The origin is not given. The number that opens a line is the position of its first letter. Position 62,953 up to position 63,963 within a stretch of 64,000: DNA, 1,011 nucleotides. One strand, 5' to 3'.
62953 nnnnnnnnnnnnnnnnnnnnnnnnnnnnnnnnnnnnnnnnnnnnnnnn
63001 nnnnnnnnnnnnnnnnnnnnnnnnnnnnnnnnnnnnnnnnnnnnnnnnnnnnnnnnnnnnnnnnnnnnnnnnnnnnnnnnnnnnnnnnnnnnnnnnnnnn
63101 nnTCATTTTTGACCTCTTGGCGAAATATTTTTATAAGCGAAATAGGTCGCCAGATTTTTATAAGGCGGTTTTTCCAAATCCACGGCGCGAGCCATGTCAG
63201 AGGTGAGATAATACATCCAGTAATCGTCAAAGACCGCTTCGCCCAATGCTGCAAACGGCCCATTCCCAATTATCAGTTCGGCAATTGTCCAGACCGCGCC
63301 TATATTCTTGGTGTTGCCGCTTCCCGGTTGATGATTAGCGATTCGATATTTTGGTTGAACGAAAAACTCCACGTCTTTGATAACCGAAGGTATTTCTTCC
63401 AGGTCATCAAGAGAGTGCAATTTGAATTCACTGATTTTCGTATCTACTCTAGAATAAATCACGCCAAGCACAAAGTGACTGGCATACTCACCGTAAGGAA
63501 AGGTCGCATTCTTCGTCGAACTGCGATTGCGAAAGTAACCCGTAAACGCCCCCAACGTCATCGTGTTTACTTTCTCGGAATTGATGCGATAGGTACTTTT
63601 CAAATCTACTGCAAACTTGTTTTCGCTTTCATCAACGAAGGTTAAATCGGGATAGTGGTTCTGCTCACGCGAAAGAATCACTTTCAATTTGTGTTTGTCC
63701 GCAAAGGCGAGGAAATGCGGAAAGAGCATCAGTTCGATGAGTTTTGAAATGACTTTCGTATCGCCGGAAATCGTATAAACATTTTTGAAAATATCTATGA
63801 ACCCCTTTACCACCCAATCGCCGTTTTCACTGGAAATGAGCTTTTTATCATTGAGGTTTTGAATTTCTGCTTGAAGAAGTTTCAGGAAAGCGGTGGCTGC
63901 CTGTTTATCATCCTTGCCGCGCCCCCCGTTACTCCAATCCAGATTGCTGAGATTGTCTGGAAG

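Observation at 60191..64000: Candidate defence island: AAA-NTPase::Ser/Thr-kinase fusion next to an EcoRV-like R-M pair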

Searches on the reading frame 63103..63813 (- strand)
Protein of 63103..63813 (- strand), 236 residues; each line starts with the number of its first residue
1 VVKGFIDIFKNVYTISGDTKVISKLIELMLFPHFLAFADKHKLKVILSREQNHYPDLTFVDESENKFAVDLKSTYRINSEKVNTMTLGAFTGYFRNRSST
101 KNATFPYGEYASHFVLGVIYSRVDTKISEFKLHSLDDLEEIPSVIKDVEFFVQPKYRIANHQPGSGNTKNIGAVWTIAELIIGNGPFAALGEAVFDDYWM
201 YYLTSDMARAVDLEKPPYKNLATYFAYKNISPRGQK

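Call 3: search_protein_families(library=pfam, proteins=[window:63103-63813:-], max_evalue=0.01)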
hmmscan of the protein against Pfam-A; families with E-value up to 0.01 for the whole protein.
window:63103-63813:- (236 aa): 1 family
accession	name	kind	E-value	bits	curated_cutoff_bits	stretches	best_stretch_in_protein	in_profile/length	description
PF09233.17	Endonuc-EcoRV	-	5.3e-98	327.7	25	1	2-228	11-243/244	Restriction endonuclease EcoRV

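Call 4: search_protein_families(library=padloc, proteins=[window:63103-63813:-], max_evalue=0.01)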
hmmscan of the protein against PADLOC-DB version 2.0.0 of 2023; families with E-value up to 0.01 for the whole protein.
window:63103-63813:- (236 aa): 1 family
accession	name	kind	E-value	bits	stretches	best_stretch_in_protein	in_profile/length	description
PDLC03472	REase_II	-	8.6e-41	138.1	1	2-225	20-237/245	Type II restriction enzyme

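Call 5: search_protein_families(library=ncbifam, proteins=[window:63103-63813:-], max_evalue=0.01)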
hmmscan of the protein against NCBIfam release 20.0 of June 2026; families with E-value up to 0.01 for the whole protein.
window:63103-63813:- (236 aa): 0 families
